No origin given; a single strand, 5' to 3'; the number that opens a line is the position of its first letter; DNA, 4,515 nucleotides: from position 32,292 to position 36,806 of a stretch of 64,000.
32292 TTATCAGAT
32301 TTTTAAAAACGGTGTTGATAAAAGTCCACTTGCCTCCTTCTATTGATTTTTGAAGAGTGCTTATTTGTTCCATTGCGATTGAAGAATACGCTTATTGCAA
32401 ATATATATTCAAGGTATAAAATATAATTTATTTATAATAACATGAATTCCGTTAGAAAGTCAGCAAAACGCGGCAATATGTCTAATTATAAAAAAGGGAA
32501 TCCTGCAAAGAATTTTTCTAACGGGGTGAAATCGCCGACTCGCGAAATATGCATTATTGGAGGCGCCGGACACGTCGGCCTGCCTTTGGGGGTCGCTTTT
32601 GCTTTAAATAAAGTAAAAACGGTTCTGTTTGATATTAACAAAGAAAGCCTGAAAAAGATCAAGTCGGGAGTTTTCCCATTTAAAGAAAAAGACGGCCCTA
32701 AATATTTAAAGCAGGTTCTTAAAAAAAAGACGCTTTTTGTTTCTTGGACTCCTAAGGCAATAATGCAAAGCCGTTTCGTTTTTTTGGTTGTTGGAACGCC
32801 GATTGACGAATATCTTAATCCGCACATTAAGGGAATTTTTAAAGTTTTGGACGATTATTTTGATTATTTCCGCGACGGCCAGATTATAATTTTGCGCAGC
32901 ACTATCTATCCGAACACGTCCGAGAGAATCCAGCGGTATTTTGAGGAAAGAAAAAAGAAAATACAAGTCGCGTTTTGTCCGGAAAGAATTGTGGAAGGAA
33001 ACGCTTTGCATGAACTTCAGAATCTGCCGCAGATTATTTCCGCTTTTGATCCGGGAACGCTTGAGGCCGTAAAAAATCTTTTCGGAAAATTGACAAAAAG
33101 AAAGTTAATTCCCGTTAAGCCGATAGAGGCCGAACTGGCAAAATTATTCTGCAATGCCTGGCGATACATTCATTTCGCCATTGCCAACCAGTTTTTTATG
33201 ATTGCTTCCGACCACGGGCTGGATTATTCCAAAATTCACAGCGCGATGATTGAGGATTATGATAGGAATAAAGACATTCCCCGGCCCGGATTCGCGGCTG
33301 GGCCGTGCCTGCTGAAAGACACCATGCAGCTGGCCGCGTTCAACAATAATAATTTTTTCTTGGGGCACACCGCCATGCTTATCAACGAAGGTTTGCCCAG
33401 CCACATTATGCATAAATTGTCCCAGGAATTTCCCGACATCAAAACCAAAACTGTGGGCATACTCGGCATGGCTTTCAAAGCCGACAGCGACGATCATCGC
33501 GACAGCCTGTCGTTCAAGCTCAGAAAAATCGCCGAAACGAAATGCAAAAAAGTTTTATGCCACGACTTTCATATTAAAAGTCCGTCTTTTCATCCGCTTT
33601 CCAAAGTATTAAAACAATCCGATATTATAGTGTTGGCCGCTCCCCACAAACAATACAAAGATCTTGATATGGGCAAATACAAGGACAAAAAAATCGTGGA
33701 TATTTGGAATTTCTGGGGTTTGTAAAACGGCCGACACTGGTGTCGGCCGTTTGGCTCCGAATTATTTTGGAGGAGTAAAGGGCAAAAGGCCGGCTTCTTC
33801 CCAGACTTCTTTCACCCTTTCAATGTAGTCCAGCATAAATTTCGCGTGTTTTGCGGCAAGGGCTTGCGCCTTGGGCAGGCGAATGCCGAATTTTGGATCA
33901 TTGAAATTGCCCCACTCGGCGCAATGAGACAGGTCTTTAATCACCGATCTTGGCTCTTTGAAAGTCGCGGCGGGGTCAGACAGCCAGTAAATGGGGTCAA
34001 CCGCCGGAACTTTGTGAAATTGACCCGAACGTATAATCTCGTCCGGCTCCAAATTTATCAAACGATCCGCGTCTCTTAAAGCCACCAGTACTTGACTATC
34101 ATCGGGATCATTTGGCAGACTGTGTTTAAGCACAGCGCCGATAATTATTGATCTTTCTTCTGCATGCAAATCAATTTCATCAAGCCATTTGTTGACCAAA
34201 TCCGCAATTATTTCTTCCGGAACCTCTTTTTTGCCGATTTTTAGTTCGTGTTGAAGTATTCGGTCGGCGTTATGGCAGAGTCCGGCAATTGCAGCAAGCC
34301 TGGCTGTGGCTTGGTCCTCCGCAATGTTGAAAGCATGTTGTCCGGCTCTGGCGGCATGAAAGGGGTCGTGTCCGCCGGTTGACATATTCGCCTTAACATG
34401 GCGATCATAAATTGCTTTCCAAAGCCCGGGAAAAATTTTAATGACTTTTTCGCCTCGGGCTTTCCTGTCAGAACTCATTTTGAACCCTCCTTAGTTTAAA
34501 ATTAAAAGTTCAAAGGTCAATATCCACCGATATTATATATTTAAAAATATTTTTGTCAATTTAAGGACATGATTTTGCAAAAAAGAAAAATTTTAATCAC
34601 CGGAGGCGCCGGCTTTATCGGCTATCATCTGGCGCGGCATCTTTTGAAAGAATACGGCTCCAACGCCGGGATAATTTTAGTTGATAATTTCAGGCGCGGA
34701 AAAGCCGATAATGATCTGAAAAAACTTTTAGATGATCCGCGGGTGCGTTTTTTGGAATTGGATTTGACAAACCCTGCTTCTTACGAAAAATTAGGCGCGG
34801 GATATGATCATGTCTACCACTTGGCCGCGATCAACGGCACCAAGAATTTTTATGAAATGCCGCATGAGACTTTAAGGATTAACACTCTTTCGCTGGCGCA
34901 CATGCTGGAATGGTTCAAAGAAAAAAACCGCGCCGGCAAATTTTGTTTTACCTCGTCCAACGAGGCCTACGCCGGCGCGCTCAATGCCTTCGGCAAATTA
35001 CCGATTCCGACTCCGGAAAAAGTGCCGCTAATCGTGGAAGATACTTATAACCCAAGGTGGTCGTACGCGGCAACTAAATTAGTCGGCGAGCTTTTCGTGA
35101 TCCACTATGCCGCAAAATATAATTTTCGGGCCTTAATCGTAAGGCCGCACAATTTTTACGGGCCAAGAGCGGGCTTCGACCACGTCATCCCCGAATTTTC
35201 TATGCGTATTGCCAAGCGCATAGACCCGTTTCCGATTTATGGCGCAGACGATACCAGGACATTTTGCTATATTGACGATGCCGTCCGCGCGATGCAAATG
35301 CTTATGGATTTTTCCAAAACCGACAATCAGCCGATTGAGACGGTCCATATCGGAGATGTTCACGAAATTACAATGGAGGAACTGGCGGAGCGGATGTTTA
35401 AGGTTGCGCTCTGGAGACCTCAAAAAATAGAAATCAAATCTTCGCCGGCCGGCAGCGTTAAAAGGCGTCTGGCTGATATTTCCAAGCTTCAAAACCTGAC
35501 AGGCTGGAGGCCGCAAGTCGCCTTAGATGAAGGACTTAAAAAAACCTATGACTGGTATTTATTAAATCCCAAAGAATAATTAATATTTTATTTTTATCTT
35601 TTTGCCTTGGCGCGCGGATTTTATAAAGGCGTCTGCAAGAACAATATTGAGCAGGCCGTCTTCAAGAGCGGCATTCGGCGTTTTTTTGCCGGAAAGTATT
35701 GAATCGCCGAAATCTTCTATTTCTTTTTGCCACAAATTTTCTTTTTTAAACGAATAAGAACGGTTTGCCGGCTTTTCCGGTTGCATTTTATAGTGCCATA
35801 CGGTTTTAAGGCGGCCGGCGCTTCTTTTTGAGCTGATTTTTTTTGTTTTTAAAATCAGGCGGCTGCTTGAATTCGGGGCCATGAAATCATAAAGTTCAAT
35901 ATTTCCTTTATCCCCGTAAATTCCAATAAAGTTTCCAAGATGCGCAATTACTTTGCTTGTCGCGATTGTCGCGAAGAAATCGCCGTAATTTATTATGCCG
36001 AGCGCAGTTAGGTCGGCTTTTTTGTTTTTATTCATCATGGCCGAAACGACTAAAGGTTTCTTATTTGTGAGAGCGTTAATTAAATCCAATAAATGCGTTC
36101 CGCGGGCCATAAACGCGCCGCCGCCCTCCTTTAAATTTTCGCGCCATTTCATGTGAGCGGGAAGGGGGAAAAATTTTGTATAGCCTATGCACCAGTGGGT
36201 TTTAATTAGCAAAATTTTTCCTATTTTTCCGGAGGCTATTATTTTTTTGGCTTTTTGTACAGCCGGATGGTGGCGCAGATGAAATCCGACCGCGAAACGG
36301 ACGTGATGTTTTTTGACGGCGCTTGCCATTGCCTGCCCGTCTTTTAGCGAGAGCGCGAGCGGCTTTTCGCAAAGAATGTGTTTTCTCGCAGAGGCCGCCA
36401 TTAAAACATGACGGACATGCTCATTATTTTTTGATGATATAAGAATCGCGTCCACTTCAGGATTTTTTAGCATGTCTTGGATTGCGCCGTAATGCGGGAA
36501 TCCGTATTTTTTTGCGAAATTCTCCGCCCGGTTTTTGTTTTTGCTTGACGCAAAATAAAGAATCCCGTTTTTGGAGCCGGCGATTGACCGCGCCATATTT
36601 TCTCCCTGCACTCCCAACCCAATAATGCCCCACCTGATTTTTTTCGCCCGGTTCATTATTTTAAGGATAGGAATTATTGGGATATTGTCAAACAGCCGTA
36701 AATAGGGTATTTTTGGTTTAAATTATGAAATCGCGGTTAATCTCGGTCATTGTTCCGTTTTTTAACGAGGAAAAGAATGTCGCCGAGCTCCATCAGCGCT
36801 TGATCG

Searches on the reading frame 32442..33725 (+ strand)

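Call 13: search_protein_families(library=pfam, proteins=[window:32442-33725:+], max_evalue=0.001)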
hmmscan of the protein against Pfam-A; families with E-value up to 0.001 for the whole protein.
window:32442-33725:+ (427 aa): 3 families
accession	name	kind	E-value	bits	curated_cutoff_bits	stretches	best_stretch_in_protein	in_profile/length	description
PF03721.20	UDPG_MGDP_dh_N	-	4.7e-33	114.8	27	1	35-205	2-178/187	UDP-glucose/GDP-mannose dehydrogenase family, NAD binding domain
PF03720.21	UDPG_MGDP_dh_C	-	7.6e-13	49.2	30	1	339-425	1-101/103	UDP-glucose/GDP-mannose dehydrogenase family, UDP binding domain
PF00984.24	UDPG_MGDP_dh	-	2.8e-10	40.6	25.4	1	229-303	2-77/94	UDP-glucose/GDP-mannose dehydrogenase family, central domain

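Call 18: search_protein_families(library=ncbifam, proteins=[window:32442-33725:+], max_evalue=0.01)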
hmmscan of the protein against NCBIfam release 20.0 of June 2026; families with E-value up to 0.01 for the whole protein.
window:32442-33725:+ (427 aa): 7 families
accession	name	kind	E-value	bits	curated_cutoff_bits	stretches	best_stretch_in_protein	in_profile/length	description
TIGR03026.1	NDP-sugDHase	subfamily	1.6e-81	274.2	189.8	1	36-422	3-412/413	nucleotide sugar dehydrogenase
NF040825.1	UDPMaNacDH_Arch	equivalog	1.3e-43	149.5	750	1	36-412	3-384/418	UDP-N-acetyl-D-mannosamine dehydrogenase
NF008286.0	PRK11064.1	equivalog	8.1e-35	120.2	459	1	35-425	5-419/420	UDP-N-acetyl-D-mannosamine dehydrogenase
NF047673.2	TeichurnBiosyTuaD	equivalog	3.7e-28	98.8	700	1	35-371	3-346/439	UDP-glucose 6-dehydrogenase TuaD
NF041297.1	UDPGDh_AglM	equivalog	2.7e-22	79.3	670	1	36-375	3-356/429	UDP-glucose 6-dehydrogenase AglM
NF011729.0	PRK15182.1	equivalog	6.3e-18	64.8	592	1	36-409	9-395/425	Vi polysaccharide biosynthesis UDP-N-acetylglucosamine C-6 dehydrogenase TviB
NF011631.0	PRK15057.1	equivalog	2.9e-10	39.8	757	1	38-384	4-345/388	UDP-glucose 6-dehydrogenase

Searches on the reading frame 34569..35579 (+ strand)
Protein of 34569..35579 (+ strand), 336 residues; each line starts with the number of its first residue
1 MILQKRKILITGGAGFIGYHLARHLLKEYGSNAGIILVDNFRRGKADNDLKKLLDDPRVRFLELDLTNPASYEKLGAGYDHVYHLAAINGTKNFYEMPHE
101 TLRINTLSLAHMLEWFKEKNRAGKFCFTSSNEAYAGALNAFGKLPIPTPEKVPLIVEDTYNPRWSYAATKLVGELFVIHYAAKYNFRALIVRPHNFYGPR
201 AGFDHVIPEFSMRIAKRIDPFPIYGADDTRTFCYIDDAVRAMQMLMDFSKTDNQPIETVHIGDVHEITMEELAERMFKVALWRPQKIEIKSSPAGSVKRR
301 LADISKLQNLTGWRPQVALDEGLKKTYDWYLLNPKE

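Call 13: search_protein_families(library=pfam, proteins=[window:34569-35579:+], max_evalue=0.001)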
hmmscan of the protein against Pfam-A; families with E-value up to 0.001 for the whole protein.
window:34569-35579:+ (336 aa): 6 families
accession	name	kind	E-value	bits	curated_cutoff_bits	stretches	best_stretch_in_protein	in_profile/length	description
PF16363.11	GDP_Man_Dehyd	-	2e-44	152.8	27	1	9-326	1-332/332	GDP-mannose 4,6 dehydratase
PF01370.27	Epimerase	-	8.3e-44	150.2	20.9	1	8-253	1-232/240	NAD dependent epimerase/dehydratase family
PF07993.18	NAD_binding_4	-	4.5e-13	49.4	20.1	1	10-197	1-208/258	Male sterility protein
PF02719.21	Polysacc_synt_2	-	2.9e-12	46.8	20.2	2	161-290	133-257/293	Polysaccharide biosynthesis protein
PF04321.23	RmlD_sub_bind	-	4.9e-10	39.4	27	1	7-289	2-240/287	RmlD substrate binding domain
PF01073.25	3Beta_HSD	-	1.8e-06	27.7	22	1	9-201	1-186/280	3-beta hydroxysteroid dehydrogenase/isomerase family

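Call 18: search_protein_families(library=ncbifam, proteins=[window:34569-35579:+], max_evalue=0.01)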
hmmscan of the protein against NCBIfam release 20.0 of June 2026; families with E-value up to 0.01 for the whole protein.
window:34569-35579:+ (336 aa): 31 families (the best 25 are shown)
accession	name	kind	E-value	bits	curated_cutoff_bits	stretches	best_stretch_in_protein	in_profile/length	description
TIGR01181.1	dTDP_gluc_dehyt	equivalog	7.1e-40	137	365.1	1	7-333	1-314/321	dTDP-glucose 4,6-dehydratase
TIGR04180.1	EDH_00030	hypoth_equivalog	3.9e-29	101.7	475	1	8-317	1-296/297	NAD-dependent 4,6-dehydratase LegB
NF007490.0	PRK10084.1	subfamily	3e-25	89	649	1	7-334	2-338/361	dTDP-glucose 4,6-dehydratase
NF011728.1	PRK15181.1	equivalog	3.8e-22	78.8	760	1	2-331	12-338/348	Vi polysaccharide biosynthesis UDP-N-acetylglucosaminuronic acid C-4 epimerase TviC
NF007582.0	PRK10217.1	equivalog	4.4e-21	75.4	698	1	6-333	2-334/355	dTDP-glucose 4,6-dehydratase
NF047922.1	GDPFucSynFcl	equivalog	1.4e-20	74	500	1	164-333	132-304/308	GDP-L-fucose synthase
NF008872.0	PRK11908.1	equivalog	1.7e-19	70.1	294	1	6-331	2-336/349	bifunctional UDP-4-keto-pentose/UDP-xylose synthase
NF043036.1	ErythonDh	equivalog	3.6e-19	69.1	325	1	7-183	2-166/321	D-erythronate dehydrogenase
TIGR01179.1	galE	equivalog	1.4e-18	66.8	262.3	1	7-330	1-325/332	UDP-glucose 4-epimerase GalE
NF005998.1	PRK08125.1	equivalog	1.5e-14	53.4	777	1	4-330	314-649/649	bifunctional UDP-4-amino-4-deoxy-L-arabinose formyltransferase/UDP-glucuronic acid oxidase ArnA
TIGR02197.1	heptose_epim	equivalog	1.8e-13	50.4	274.6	1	8-330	1-313/316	ADP-glyceromanno-heptose 6-epimerase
NF042422.1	oxyalk_red_OleD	equivalog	2.5e-11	43.5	580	1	7-244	2-213/329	2-alkyl-3-oxoalkanoate reductase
TIGR03589.1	PseB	equivalog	1.7e-10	40.4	407.75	1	3-106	2-102/324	UDP-N-acetylglucosamine 4,6-dehydratase (inverting)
TIGR02622.1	CDP_4_6_dhtase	equivalog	7.5e-10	38.5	278.45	1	3-135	2-134/352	CDP-glucose 4,6-dehydratase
NF047837.1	UDPAcbARedWbcJ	equivalog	8.6e-10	38.1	500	1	165-279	102-214/372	UDP-2-acetamido-2,6-beta-L-arabino-hexul-4-ose reductase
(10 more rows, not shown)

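Call 47: search_solved_structures(query=window:34569-35579:+, max_evalue=1e-10, show_alignments=1)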
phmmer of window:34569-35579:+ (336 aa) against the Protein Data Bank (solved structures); distinct sequences matched with E-value up to 1e-10: 65 (the best 60 are shown).
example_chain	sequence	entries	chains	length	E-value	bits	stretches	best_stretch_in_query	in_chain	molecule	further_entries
2hun_A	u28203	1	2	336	1.4e-33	119.9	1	5-333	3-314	336aa long hypothetical dTDP-glucose 4,6-dehydratase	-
3ru7_A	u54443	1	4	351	2.9e-27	99.1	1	4-331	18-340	WbgU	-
3ru9_A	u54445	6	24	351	2.9e-27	99.1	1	4-331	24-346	WbgU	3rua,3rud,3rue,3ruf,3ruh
3lu1_A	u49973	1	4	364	3.3e-27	98.9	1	4-331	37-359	WbgU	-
3ruc_A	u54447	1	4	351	4e-27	98.6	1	4-331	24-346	WbgU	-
8vr2_A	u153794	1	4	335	2.7e-26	95.9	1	4-333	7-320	NAD-dependent epimerase/dehydratase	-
4lk3_A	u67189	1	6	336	5.4e-26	94.9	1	5-330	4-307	UDP-glucuronic acid decarboxylase 1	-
4gll_A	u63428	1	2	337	5.9e-26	94.8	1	4-330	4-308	UDP-glucuronic acid decarboxylase 1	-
2b69_A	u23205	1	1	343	6.1e-26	94.7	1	4-330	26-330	UDP-glucuronate decarboxylase 1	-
8du1_A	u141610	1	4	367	8.2e-26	94.3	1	6-333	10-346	dTDP-glucose 4,6-dehydratase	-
4m55_A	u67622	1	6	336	1e-25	94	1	5-330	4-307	UDP-glucuronic acid decarboxylase 1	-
4zrm_A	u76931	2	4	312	1.5e-25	93.4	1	7-330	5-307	UDP-glucose 4-epimerase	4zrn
3icp_A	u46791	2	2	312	3.4e-25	92.3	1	7-327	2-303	NAD-dependent epimerase/dehydratase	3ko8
6zl6_A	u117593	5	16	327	1.3e-24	90.4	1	7-329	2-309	Epimerase domain-containing protein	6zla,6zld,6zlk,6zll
6zlj_A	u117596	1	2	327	3.7e-24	88.8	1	7-329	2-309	Epimerase domain-containing protein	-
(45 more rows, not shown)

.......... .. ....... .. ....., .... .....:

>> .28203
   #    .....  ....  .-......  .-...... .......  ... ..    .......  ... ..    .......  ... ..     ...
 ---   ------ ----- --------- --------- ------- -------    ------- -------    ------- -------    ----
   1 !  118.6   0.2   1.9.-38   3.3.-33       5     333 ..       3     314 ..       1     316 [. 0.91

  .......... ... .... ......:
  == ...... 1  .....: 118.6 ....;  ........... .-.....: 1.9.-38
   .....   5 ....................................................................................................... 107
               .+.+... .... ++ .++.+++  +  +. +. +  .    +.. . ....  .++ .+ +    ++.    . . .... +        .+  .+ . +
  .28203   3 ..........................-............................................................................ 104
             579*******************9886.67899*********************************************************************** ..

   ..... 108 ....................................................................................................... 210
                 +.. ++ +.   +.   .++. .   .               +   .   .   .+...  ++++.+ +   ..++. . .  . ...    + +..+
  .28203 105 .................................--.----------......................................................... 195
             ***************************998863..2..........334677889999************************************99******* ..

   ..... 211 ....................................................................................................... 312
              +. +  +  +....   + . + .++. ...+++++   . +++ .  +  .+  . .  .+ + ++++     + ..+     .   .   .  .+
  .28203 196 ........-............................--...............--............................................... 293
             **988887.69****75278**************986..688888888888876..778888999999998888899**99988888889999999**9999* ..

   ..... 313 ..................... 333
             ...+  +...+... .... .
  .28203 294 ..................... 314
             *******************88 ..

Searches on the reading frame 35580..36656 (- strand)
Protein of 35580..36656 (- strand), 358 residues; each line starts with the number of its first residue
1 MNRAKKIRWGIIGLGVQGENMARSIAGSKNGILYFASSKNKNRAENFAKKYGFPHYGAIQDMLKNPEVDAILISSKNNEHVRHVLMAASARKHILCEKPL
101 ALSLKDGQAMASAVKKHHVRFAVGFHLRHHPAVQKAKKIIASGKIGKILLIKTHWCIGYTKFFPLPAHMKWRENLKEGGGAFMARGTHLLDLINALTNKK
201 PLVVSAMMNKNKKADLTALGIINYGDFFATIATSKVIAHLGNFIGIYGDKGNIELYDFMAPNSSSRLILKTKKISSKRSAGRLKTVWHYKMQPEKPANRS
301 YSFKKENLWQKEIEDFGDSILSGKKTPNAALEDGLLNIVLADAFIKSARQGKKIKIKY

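Call 13: search_protein_families(library=pfam, proteins=[window:35580-36656:-], max_evalue=0.001)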
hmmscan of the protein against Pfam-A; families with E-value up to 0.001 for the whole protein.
window:35580-36656:- (358 aa): 6 families
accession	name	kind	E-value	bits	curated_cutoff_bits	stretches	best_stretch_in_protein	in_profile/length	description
PF01408.29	GFO_IDH_MocA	-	5.2e-26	92.1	24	1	7-125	1-120/120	Oxidoreductase family, NAD-binding Rossmann fold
PF02894.22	GFO_IDH_MocA_C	-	4.6e-22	79.3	22.9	1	137-356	1-218/218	Oxidoreductase family, C-terminal alpha/beta domain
PF22725.1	GFO_IDH_MocA_C3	-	4.7e-18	65.8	27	1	133-254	1-124/124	GFO/IDH/MocA C-terminal domain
PF22685.1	Gal80p_C-like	-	7.8e-05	23.3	29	1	131-213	1-84/152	Gal80p, C-terminal domain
PF03446.21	NAD_binding_2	-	8.1e-05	23.1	21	1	10-87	3-75/161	NAD binding domain of 6-phosphogluconate dehydrogenase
PF03807.23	F420_oxidored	-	0.00018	22.5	21.6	0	10-78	3-70/94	NADP oxidoreductase coenzyme F420-dependent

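Call 18: search_protein_families(library=ncbifam, proteins=[window:35580-36656:-], max_evalue=0.01)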
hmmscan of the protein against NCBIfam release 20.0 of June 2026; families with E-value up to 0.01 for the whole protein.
window:35580-36656:- (358 aa): 10 families
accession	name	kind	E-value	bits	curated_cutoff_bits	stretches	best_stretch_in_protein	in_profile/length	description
TIGR04380.1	myo_inos_iolG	equivalog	1.6e-38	132.4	355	1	7-355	2-330/330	inositol 2-dehydrogenase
NF052479.1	LevoglcsnDh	equivalog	2.3e-29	102.2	650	1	40-207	45-212/386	levoglucosan dehydrogenase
NF041392.1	XylDh_Gfo6_Halo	equivalog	1.9e-25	89.4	350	1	5-276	15-294/350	D-xylose 1-dehydrogenase Gfo6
NF040723.1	UDP-GlcNAcDh_Arch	equivalog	9.3e-23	81.2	450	1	7-155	1-148/302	UDP-N-acetylglucosamine 3-dehydrogenase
NF052679.1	InsChiInosDhIolG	equivalog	9.7e-20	70.9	540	1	7-153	3-153/343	bifunctional inositol 2-dehydrogenase/D-chiro-inositol 1-dehydrogenase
NF008607.0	PRK11579.1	subfamily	1.8e-15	56.8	330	1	5-198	3-190/346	oxidoreductase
NF007574.0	PRK10206.1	equivalog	5.5e-13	48.7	352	1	41-256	38-248/345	oxidoreductase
NF058563.1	BT_2159_fam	equivalog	1.2e-09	37.7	650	1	7-153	1-148/350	disaccharide 3-dehydrogenase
NF058561.1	BT_2158_fam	equivalog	1.3e-09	37.2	750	1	11-152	38-181/487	glycoside 3-dehydrogenase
NF006263.0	PRK08410.1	equivalog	0.0026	17.2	389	1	4-85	143-214/311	D-2-hydroxyacid dehydrogenase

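Call 48: search_solved_structures(query=window:35580-36656:-, max_evalue=1e-10)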
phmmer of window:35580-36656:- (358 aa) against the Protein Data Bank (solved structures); distinct sequences matched with E-value up to 1e-10: 49.
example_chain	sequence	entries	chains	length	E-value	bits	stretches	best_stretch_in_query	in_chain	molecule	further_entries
3moi_A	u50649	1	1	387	1.3e-26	97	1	6-209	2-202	Probable dehydrogenase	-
3cea_A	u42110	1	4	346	2.6e-24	89.3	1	4-356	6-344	Myo-inositol 2-dehydrogenase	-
4koa_A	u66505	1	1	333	2.4e-23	86.2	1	7-355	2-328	1,5-anhydro-D-fructose reductase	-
5a02_A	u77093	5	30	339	8.7e-23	84.3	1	5-355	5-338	ALDOSE-ALDOSE OXIDOREDUCTASE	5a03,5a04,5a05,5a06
4had_A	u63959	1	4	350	8.8e-22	81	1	6-255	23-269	Probable oxidoreductase protein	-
2glx_A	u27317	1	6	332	9.6e-22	80.9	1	8-207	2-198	1,5-anhydro-D-fructose reductase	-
3ezy_A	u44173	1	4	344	8.1e-21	77.9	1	7-152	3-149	Dehydrogenase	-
2o48_X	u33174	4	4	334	3.9e-19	72.3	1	7-256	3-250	Dimeric dihydrodiol dehydrogenase | Trans-1,2-dihydrobenzene-1,2-diol dehydrogenase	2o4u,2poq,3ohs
6a3f_A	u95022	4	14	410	6.3e-19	71.6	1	39-200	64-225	Putative dehydrogenase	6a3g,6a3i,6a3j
3q2k_A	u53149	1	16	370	1.1e-18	70.9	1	5-254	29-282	oxidoreductase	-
7wzd_A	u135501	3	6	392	1.1e-18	70.9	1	1-200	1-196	4,5-dihydroxyphthalate dehydrogenase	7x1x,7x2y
1ofg_A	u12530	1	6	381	1.1e-18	70.9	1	5-207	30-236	GLUCOSE-FRUCTOSE OXIDOREDUCTASE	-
1ryd_A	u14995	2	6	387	1.2e-18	70.8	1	5-207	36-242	glucose-fructose oxidoreductase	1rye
1h6a_A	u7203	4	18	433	1.7e-18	70.2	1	5-207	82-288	PRECURSOR FORM OF GLUCOSE-FRUCTOSE OXIDOREDUCTASE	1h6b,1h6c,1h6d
6o15_A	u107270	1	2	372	2.2e-18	69.9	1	7-205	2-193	Uncharacterized oxidoreductase YjhC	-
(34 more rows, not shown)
